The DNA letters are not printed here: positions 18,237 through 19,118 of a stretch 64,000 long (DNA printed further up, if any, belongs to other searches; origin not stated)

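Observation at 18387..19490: MsrA and MsrB both carry N-terminal hydrophobic leaders: apparently periplasmic methionine sulfoxide repair without a fused thioredoxin domain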

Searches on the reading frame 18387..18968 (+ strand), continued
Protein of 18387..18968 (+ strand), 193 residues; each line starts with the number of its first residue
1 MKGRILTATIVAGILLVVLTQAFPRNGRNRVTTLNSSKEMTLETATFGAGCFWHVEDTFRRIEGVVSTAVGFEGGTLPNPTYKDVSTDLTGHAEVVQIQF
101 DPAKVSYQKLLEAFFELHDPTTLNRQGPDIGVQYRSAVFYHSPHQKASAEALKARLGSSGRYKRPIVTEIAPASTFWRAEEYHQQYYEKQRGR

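Call 65: search_protein_families(library=pfam, proteins=[L088:7182-7799:+], max_evalue=0.001)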
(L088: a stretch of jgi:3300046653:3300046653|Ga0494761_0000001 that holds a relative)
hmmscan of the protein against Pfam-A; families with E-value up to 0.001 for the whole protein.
L088:7182-7799:+ (205 aa): 0 families
